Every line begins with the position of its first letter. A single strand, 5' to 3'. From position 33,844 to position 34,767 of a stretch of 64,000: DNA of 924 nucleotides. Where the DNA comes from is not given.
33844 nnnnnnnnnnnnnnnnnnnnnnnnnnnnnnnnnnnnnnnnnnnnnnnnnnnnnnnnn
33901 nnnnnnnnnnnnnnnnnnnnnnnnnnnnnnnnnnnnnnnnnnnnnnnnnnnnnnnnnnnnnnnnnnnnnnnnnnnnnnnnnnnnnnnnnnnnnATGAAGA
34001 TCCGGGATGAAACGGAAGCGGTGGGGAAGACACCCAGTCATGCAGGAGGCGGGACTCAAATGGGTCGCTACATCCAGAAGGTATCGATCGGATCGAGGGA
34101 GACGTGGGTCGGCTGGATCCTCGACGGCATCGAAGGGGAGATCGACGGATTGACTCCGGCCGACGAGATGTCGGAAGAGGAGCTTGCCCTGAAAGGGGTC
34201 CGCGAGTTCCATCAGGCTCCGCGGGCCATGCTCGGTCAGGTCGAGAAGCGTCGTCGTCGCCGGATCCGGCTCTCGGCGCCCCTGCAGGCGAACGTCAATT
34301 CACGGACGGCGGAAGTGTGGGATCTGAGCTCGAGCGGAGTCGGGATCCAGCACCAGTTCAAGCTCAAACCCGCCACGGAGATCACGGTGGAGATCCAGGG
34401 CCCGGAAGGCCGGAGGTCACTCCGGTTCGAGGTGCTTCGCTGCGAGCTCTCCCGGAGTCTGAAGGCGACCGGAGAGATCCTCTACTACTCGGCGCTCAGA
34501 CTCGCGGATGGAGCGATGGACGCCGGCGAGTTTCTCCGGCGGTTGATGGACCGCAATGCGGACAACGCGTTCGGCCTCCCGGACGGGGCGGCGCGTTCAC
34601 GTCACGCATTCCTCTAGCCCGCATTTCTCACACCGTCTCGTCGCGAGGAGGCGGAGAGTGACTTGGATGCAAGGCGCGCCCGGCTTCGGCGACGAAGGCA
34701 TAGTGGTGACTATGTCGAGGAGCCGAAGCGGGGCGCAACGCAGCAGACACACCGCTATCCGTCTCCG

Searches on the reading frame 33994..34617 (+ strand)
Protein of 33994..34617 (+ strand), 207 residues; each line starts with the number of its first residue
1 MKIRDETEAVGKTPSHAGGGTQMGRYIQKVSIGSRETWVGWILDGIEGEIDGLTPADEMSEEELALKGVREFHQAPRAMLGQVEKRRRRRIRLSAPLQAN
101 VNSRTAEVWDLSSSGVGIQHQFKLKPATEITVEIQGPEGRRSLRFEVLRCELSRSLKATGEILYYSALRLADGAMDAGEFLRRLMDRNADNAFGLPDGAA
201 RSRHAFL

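Call 12: search_protein_families(library=pfam, proteins=[window:33994-34617:+])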
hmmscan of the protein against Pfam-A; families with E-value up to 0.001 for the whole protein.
window:33994-34617:+ (207 aa): 1 family
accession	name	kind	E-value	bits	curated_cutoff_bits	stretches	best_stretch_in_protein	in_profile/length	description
PF07238.19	PilZ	-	8e-05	23.4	22.5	1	85-152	2-74/102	PilZ domain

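Call 66: find_homologous_proteins(query=window:33994-34617:+, max_evalue=1e-20)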
Query window:33994-34617:+ (207 aa): 1 proteins with E <= 1e-20 among 236 candidates.
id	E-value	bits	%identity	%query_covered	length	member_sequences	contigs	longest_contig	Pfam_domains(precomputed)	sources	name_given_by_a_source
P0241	1.3e-115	402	100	89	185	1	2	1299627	-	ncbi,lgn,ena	ncbi:MAG: PilZ domain-containing protein [Thermoanaerobaculia bacterium]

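Call 67: find_encoding_contigs(protein=P0241, flank=4000, max_places=6)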
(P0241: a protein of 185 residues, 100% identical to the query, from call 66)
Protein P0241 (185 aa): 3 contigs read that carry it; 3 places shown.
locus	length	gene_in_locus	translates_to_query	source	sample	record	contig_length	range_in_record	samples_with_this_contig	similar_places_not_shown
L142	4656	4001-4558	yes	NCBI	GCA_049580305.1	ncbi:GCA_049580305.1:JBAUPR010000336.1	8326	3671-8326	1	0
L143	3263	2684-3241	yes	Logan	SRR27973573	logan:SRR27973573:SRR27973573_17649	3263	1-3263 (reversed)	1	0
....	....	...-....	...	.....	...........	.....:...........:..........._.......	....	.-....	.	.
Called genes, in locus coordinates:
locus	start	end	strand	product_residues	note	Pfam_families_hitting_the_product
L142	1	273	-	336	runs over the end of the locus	-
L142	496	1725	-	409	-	PF12704:MacB_PCD, PF02687:FtsX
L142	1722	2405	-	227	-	PF02463:SMC_N (faint), PF00005:ABC_tran, PF13304:AAA_21 (faint)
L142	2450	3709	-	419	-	PF25917:BSH_RND, PF25973:BSH_CzcB, PF25876:HH_MFP_RND, PF25885:HH_EMRA (weak), PF25940:LcnD_C (faint), PF25944:Beta-barrel_RND (weak), PF25954:Beta-barrel_RND_2, PF25990:Beta-barrel_YknX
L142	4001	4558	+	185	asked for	-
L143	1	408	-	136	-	?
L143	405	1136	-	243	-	PF02463:SMC_N (faint), PF00005:ABC_tran, PF13304:AAA_21 (faint)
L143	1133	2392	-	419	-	PF25917:BSH_RND, PF25973:BSH_CzcB, PF25876:HH_MFP_RND, PF25885:HH_EMRA (weak), PF25940:LcnD_C (faint), PF25944:Beta-barrel_RND (weak), PF25954:Beta-barrel_RND_2, PF25990:Beta-barrel_YknX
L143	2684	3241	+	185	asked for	-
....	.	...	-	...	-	?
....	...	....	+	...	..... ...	-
